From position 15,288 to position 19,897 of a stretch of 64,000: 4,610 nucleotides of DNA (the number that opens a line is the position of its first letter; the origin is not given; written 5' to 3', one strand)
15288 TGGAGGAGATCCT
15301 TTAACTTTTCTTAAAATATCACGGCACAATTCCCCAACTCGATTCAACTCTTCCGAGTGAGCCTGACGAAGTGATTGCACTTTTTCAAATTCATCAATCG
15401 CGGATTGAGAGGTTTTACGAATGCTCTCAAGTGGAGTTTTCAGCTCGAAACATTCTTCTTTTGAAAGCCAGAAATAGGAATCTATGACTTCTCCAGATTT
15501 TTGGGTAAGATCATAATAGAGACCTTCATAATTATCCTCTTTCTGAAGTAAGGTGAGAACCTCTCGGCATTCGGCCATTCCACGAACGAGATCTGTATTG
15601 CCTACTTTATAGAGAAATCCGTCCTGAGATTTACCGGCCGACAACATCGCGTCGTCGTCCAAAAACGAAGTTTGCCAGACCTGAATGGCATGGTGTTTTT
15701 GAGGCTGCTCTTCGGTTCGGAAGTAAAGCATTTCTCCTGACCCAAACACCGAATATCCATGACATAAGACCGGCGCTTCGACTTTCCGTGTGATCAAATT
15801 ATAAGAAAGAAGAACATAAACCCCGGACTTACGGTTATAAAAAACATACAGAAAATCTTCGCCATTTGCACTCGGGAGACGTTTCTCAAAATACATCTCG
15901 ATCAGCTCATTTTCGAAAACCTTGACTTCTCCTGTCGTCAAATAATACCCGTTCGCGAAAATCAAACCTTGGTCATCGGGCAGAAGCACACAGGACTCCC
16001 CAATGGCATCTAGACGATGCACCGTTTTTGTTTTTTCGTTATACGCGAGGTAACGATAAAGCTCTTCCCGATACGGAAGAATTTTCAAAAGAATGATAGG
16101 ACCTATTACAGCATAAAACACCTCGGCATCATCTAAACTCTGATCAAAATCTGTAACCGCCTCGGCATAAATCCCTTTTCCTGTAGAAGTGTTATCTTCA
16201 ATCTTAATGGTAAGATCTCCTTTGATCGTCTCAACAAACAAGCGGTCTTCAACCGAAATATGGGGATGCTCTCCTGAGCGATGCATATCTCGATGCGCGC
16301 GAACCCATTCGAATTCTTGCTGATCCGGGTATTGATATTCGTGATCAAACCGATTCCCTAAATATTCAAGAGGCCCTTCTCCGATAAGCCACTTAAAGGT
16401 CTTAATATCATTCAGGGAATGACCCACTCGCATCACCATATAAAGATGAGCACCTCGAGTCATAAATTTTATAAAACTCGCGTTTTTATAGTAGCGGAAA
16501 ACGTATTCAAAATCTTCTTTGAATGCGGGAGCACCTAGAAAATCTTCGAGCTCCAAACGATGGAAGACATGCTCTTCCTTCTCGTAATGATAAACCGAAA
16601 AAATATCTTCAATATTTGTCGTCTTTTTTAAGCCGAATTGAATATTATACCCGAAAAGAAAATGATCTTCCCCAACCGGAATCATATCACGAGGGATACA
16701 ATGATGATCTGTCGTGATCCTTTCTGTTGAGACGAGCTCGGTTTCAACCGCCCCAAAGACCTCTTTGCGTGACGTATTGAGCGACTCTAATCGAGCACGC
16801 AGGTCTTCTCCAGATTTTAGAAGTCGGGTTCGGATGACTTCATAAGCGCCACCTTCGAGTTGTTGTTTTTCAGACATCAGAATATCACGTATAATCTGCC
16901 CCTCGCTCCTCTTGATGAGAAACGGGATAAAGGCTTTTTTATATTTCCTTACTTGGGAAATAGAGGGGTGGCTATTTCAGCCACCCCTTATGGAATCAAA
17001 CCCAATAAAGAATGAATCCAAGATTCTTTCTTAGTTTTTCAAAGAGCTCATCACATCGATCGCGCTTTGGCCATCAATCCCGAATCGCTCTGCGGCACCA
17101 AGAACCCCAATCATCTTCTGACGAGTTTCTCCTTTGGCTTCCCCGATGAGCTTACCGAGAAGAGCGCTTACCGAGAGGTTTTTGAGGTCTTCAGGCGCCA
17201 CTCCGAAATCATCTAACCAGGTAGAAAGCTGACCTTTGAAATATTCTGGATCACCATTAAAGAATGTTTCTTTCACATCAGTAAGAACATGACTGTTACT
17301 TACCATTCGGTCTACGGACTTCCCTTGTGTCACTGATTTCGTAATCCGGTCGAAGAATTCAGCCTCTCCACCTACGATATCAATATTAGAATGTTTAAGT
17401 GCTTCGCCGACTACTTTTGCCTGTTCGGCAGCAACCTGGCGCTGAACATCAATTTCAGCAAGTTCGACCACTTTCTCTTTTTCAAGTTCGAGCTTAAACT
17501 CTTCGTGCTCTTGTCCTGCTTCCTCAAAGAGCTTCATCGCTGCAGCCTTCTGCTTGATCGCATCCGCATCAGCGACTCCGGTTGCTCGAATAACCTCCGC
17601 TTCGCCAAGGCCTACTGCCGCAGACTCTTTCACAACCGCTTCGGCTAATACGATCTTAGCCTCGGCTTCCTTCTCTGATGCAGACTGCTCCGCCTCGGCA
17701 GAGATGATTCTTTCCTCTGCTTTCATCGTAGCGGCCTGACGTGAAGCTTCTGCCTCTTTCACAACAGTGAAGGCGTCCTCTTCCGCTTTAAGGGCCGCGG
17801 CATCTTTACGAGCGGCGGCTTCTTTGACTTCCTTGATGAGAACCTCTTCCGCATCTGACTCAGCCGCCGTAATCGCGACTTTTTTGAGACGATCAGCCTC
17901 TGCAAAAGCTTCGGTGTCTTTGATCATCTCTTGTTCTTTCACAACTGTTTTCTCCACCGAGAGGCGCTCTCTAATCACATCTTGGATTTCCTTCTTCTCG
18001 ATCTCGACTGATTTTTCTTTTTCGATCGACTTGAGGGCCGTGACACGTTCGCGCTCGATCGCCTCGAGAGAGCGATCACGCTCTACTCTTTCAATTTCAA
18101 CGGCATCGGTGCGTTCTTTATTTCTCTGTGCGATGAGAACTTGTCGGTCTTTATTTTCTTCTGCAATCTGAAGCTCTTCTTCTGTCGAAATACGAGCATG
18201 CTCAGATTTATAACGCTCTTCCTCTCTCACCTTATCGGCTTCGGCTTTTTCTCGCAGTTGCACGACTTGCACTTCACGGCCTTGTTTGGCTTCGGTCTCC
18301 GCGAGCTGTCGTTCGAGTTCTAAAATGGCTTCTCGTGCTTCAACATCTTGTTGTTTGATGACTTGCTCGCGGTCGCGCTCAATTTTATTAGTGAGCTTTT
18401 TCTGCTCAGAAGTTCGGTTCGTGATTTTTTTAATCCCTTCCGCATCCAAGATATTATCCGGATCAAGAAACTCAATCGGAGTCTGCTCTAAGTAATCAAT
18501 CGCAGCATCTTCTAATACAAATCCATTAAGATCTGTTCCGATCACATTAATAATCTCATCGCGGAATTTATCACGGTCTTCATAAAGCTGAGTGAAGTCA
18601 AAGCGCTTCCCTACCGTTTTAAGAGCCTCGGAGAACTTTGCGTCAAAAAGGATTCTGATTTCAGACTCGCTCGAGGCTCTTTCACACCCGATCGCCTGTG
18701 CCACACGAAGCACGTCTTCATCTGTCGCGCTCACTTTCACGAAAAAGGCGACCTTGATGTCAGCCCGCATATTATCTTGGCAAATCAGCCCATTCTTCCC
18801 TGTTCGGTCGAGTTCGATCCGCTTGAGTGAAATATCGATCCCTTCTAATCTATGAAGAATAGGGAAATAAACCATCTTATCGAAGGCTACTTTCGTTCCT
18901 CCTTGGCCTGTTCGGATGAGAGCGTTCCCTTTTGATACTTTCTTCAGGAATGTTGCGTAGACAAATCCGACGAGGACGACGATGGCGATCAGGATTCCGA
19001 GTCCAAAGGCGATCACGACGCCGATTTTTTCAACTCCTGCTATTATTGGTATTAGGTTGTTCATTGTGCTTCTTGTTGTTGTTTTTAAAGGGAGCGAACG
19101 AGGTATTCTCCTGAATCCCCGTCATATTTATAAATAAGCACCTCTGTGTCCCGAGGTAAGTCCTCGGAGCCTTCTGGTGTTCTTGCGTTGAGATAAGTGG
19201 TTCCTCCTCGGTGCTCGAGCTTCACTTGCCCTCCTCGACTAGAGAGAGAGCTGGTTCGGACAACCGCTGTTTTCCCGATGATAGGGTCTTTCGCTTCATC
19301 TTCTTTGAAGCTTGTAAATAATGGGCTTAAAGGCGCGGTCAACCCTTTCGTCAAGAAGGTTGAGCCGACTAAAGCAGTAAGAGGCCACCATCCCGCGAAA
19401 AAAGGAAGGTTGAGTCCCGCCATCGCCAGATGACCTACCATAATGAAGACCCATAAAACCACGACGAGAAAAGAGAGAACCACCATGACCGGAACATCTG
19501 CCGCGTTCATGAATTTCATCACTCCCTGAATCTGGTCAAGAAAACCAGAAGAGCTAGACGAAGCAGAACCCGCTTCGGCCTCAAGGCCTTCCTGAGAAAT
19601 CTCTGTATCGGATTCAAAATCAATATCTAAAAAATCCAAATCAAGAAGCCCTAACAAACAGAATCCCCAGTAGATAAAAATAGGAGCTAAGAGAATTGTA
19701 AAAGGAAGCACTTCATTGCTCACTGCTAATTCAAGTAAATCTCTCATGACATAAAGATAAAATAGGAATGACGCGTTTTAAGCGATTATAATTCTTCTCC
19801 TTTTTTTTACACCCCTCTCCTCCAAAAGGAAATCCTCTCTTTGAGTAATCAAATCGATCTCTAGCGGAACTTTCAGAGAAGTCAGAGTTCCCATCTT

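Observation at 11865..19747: Flotillin–NfeD(YqiJ) operon extended by a 1670-aa coiled-coil MoxR/AAA_5 ATPase: candidate uncharacterised membrane-microdomain system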

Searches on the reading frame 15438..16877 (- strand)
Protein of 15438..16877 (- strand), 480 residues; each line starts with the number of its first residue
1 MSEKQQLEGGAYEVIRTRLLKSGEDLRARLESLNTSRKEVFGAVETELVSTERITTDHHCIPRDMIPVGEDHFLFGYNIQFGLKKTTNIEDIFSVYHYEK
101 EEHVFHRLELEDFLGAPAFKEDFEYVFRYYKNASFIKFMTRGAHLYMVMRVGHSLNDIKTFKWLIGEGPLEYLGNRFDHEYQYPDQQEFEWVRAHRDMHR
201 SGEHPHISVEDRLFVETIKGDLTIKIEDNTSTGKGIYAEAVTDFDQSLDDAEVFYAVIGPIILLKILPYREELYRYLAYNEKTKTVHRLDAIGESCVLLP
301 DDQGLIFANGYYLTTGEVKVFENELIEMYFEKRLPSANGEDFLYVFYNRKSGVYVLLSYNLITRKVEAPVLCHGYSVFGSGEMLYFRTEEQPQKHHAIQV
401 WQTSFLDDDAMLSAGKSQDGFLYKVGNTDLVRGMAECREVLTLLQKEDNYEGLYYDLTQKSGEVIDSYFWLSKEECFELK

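Call 81: search_dna_similar(query=window:15438-16877:-, collection=plasmids, mode=protein, max_rows=15)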
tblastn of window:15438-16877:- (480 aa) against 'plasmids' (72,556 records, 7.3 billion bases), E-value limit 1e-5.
Records with a match: 13; places in all: 13; records where one place covers at least 80% of the query: 13.
Best place of each record, by identity: <60% 13.
By first word of the organism name: Streptomyces 3; Proteus 2; Deinococcus 2; Hymenobacter 1; Nonomuraea 1; Pseudomonas 1; Vibrio 1; Photobacterium 1; Halomonas 1.
By predicted mobility (MOB-suite, as given by PLSDB): non-mobilizable 10; mobilizable 3.
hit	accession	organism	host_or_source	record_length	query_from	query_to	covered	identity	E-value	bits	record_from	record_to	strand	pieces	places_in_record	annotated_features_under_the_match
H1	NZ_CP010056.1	Hymenobacter sp. DG25B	single cell,soil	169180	1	471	98%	55.4%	3e-178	561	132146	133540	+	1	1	DNA repair ATPase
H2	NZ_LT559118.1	Nonomuraea gerenzanensis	-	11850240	6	473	98%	41.8%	4e-118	388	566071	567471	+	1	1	none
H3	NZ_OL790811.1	Proteus mirabilis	-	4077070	8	477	98%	39.7%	9e-114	375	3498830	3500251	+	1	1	none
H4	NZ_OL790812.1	Proteus mirabilis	-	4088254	8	477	98%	39.7%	9e-114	375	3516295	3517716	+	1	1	none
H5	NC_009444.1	Pseudomonas fluorescens SBW25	-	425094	8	476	98%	38.9%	1e-104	349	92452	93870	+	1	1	DNA repair ATPase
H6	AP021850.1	Deinococcus grandis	-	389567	9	474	97%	38.8%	2e-99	335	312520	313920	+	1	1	hypothetical protein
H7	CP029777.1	Deinococcus actinosclerus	mixed culture,wastewater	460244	9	474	97%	38.6%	2e-101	340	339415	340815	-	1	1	DNA repair protein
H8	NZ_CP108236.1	Streptomyces sp. NBC_00080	-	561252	7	479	99%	38.0%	1e-104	349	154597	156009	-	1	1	DNA repair ATPase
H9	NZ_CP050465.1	Vibrio campbellii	single cell,seawater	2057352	1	472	98%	37.8%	2e-105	351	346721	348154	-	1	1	none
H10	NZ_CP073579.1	Photobacterium sp. GJ3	-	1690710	1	472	98%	35.9%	5e-99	333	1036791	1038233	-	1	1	record has no annotation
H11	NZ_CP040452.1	Halomonas sp. PA16-9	-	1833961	8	473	97%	35.5%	1e-101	340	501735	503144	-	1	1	none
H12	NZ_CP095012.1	Streptomyces sp. 2P-4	cell culture,mudflats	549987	10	473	97%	34.8%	6e-87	298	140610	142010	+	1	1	DNA repair ATPase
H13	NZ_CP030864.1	Streptomyces globosus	cell culture,environment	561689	10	473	97%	34.6%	1e-86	297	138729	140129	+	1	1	DNA repair ATPase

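Call 82: search_dna_similar(query=window:15438-16877:-, collection=phages, mode=protein, max_rows=10)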
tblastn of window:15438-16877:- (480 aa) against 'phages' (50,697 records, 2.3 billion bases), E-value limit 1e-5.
No match.
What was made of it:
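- No copy occurs in 50,697 phage records, and only 13 of 72,556 plasmid records carry it (calls 81, 82).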

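Call 83: get_annotated_region(hit=H5, flank=9000)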
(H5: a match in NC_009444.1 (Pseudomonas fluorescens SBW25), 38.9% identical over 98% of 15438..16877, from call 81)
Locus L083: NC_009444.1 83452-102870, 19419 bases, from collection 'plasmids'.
description: Pseudomonas fluorescens SBW25 plasmid pQBR103, complete sequence
organism: Pseudomonas fluorescens SBW25 (NCBI taxid 216595)
taxonomy: Bacteria; Pseudomonadota; Gammaproteobacteria; Pseudomonadales; Pseudomonadaceae; Pseudomonas; Pseudomonas fluorescens; Pseudomonas fluorescens SBW25
host: -; source: -; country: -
typing (MOB-suite, as given by PLSDB): non-mobilizable; replicon rep_cluster_1081; mating-pair formation MPF_I
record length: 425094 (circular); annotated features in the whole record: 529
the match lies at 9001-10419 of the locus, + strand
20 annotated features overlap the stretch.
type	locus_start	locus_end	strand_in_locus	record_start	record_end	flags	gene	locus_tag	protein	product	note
CDS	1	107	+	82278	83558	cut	-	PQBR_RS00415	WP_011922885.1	site-specific DNA-methyltransferase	GO:0006306 - DNA methylation [Evidence IEA]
CDS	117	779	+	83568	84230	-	-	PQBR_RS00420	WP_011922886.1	hypothetical protein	-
CDS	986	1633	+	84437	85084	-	-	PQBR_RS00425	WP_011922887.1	YjfI family protein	-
CDS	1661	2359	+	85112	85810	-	-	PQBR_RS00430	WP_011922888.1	PspA/IM30 family protein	-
CDS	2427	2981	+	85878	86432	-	-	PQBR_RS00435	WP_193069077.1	rhomboid family intramembrane serine protease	-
CDS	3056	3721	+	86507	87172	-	-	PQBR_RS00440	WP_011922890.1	DUF2491 family protein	-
CDS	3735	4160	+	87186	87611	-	-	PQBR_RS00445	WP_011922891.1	DUF350 domain-containing protein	-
CDS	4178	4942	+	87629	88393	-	-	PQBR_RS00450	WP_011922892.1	DUF1190 domain-containing protein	-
CDS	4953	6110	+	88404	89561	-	-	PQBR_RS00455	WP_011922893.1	glutathionylspermidine synthase family protein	-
CDS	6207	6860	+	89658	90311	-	-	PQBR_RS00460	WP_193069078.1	hypothetical protein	-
CDS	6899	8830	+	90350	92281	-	-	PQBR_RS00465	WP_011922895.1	SPFH domain-containing protein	-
CDS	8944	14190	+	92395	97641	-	-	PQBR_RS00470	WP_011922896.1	DNA repair ATPase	-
CDS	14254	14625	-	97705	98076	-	-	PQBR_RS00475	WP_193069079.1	histone-like nucleoid-structuring protein, MvaT/MvaU family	GO:0071824 - protein-DNA complex organization [Evidence IEA]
CDS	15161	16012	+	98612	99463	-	-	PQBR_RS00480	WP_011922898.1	hypothetical protein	-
CDS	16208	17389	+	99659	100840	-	-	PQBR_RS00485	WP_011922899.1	C2H2-type zinc finger protein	-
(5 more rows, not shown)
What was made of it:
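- On Pseudomonas plasmid pQBR103 the triad follows YjfI-PspA-rhomboid-DUF2491-DUF350-DUF1190-glutathionylspermidine synthase-like genes (call 83). A copy sits on megaplasmid pQBR103 (call 83).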

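Call 84: get_annotated_region(hit=H8, flank=9000)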
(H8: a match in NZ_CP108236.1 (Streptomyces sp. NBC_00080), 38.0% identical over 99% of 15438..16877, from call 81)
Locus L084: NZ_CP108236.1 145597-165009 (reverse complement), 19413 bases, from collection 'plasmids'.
description: Streptomyces sp. NBC_00080 plasmid unnamed1, complete sequence
organism: Streptomyces sp. NBC_00080 (NCBI taxid 2975645)
taxonomy: Bacteria; Actinomycetota; Actinomycetes; Kitasatosporales; Streptomycetaceae; Streptomyces; Streptomyces sp. NBC 00080
host: -; source: -; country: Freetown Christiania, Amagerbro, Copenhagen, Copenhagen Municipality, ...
typing (MOB-suite, as given by PLSDB): non-mobilizable; replicon rep_cluster_43
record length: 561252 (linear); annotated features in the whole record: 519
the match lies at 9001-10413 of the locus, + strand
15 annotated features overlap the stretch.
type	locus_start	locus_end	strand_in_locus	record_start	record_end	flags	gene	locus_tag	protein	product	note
CDS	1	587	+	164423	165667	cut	-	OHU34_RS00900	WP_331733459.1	cation:proton antiporter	GO:0006812 - monoatomic cation transport [Evidence IEA]; GO:1902600 - proton transmembrane transport [Evidence IEA]; ...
CDS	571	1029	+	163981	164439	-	-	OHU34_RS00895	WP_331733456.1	CBS domain-containing protein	-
CDS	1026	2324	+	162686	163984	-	-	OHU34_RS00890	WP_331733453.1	ArsB/NhaD family transporter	-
CDS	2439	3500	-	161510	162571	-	-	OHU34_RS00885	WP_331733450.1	helix-turn-helix domain-containing protein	-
CDS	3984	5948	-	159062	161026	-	-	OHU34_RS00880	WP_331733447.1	NAD-binding protein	GO:0006813 - potassium ion transport [Evidence IEA]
CDS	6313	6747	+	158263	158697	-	-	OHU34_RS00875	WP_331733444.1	hypothetical protein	-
CDS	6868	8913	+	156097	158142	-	-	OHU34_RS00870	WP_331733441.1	flotillin family protein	-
CDS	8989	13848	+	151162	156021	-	-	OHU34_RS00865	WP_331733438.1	DNA repair ATPase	-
CDS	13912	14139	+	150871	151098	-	-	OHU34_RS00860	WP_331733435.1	hypothetical protein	-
CDS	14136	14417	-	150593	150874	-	-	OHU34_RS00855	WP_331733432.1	hypothetical protein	-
CDS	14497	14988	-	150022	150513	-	-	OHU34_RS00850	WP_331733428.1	CBS domain-containing protein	-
CDS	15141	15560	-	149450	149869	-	-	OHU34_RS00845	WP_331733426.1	hypothetical protein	-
CDS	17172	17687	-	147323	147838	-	-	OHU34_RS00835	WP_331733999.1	hypothetical protein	-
CDS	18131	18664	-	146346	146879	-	-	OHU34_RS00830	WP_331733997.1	TerD family protein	-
CDS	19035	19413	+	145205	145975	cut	-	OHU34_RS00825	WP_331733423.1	hypothetical protein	-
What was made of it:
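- A Streptomyces plasmid has the order hypothetical-flotillin-ATPase (call 84).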

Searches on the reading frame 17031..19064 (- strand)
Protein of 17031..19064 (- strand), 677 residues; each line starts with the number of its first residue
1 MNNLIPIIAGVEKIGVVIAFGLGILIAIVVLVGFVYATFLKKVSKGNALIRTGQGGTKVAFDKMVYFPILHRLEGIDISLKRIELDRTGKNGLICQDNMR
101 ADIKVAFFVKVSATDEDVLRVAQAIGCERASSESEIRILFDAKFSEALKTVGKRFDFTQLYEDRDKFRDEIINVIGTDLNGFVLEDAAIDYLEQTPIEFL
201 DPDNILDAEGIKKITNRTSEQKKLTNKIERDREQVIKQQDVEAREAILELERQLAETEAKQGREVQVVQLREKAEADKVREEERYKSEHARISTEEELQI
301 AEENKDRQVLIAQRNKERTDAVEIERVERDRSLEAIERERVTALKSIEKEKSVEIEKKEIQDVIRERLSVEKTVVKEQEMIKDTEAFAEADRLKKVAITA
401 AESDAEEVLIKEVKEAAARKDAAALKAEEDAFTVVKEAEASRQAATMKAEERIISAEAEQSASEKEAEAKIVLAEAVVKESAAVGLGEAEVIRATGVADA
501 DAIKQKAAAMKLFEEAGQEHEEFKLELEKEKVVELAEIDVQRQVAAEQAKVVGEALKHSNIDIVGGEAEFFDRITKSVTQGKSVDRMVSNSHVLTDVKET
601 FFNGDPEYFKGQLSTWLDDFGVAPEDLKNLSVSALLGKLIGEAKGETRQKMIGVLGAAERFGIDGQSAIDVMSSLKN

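Call 6: search_protein_families(library=pfam, proteins=[window:17031-19064:-], max_evalue=0.01)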
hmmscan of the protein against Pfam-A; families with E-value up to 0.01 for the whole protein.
window:17031-19064:- (677 aa): 0 families

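Call 7: search_protein_families(library=ncbifam, proteins=[window:17031-19064:-], max_evalue=1)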
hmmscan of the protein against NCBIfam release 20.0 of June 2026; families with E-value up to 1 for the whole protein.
window:17031-19064:- (677 aa): 1 family
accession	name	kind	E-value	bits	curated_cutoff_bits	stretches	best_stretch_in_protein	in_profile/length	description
NF058507.1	FlotScfldFlot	equivalog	0.0039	16.3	700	1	424-516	313-402/477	flotillin lipid rafts scaffold protein FloT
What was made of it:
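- On Flotillin / SPFH (Pfam Band_7 PF01145, Flot PF15975): NCBIfam FloT scores 16 bits against a cut-off of 700 (call 7).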

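Call 8: search_protein_families(library=padloc, proteins=[window:17031-19064:-], max_evalue=1)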
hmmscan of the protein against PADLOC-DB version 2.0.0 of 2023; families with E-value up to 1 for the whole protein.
window:17031-19064:- (677 aa): 0 families

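Call 9: search_protein_families(library=pfam, proteins=[window:17031-19064:-], max_evalue=10)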
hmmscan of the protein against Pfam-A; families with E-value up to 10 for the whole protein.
window:17031-19064:- (677 aa): 1 family
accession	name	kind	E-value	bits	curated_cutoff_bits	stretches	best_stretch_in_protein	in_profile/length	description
PF19978.4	Inovirus_G7P_2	-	0.14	12.3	27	1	12-25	15-28/33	Tail virion protein G7P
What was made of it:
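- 17031..19064 (-): Flotillin of the YqiK type, 677 aa. N-terminal membrane anchor, SPFH domain, E/A/K-rich coiled coil and a conserved C-terminal region. No Pfam Band_7 hit (calls 6, 9).
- On NfeD sensu stricto (C-terminal OB-fold domain, Pfam NfeD): No Pfam NfeD hit (calls 6, 9).
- Checked: Small protein: no Pfam or NCBIfam hit (calls 6, 7, 9).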

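Call 13: search_solved_structures(query=window:17031-19064:-, max_evalue=10, show_alignments=2)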
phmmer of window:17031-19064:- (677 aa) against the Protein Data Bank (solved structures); distinct sequences matched with E-value up to 10: 1.
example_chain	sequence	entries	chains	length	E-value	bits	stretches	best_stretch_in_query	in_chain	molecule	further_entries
2n2t_A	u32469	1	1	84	3.1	9.8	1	236-296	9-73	OR303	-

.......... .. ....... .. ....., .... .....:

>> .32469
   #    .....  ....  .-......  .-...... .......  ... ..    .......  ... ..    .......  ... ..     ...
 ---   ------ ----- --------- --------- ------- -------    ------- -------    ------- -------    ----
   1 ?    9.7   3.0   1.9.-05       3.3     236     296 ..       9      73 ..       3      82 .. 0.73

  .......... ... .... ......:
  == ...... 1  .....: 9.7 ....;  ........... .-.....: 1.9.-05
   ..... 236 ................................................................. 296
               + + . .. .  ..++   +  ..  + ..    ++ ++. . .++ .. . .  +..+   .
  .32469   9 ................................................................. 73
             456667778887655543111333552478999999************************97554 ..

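Call 17: find_homologous_proteins(query=window:17031-19064:-, max_evalue=0.001)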
Query window:17031-19064:- (677 aa): 7998 proteins with E <= 0.001 among 8000 candidates; the best 120 are listed.
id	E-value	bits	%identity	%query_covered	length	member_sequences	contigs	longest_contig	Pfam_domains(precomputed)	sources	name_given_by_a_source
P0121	0.0e+0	1379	100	100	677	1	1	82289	-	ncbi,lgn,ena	-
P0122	2.6e-290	982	73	97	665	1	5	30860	-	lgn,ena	-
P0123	1.8e-288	976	73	98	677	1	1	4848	-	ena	-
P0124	1.8e-288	976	73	98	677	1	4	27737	-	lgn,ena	-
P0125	3.6e-288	975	71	100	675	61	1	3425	-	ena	-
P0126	3.4e-287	972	70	100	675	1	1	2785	-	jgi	jgi:uncharacterized membrane protein YqiK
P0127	5.0e-287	972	70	100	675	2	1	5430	-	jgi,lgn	jgi:uncharacterized membrane protein YqiK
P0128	5.3e-287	972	71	100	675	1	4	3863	-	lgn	-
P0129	6.9e-287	971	74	95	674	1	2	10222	-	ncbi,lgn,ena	-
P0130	7.9e-287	971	71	100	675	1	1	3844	-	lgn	-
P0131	1.6e-286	970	73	97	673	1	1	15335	-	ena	-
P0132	1.8e-286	970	70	100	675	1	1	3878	-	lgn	-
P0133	2.2e-286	970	72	97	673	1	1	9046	-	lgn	-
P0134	2.3e-286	969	71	100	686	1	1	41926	-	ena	-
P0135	3.5e-286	969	71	100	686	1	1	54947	-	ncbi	-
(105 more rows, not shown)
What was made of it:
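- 17031..19064 (-): Sources name the orthologues 'flotillin family protein' or 'YqiK' (call 17).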

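Call 20: search_solved_structures(query=A1, max_evalue=1, show_alignments=2)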
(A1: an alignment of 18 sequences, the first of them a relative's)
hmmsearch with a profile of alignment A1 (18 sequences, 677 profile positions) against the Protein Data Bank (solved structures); distinct sequences matched with E-value up to 1: 0.
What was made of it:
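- Checked: Flotillin: Pfam, NCBIfam and PDB sequence searches give nothing significant (calls 6, 7, 9, 13, 20).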

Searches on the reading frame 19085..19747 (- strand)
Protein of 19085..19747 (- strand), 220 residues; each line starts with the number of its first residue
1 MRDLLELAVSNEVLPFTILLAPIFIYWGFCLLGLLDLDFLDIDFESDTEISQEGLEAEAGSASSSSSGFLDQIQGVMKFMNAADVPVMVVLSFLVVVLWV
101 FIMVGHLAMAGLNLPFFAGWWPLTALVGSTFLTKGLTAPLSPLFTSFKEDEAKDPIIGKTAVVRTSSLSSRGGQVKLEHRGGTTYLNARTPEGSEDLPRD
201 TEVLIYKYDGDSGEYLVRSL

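Call 6: search_protein_families(library=pfam, proteins=[window:19085-19747:-], max_evalue=0.01)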
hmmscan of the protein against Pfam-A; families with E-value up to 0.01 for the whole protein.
window:19085-19747:- (220 aa): 0 families

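Call 7: search_protein_families(library=ncbifam, proteins=[window:19085-19747:-], max_evalue=1)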
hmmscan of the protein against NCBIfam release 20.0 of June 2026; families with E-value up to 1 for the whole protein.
window:19085-19747:- (220 aa): 0 families

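Call 8: search_protein_families(library=padloc, proteins=[window:19085-19747:-], max_evalue=1)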
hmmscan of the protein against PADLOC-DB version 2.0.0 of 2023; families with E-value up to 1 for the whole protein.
window:19085-19747:- (220 aa): 0 families

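Call 9: search_protein_families(library=pfam, proteins=[window:19085-19747:-], max_evalue=10)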
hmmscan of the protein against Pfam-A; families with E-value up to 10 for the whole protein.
window:19085-19747:- (220 aa): 0 families

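Call 21: find_homologous_proteins(query=window:19085-19747:-, max_evalue=0.001)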
Query window:19085-19747:- (220 aa): 5 proteins with E <= 0.001 among 1203 candidates.
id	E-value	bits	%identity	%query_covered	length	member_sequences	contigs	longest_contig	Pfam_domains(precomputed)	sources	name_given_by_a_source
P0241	2.0e-139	481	100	100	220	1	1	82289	-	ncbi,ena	-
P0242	7.4e-23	100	31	99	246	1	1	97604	-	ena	-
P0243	1.7e-12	66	28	99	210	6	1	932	-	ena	-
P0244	1.6e-8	53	26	88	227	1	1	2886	-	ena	-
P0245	3.7e-8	52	27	75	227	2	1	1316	-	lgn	-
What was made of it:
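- Tried and rejected: The word-indexed homologue search found only 5 relatives (call 21).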
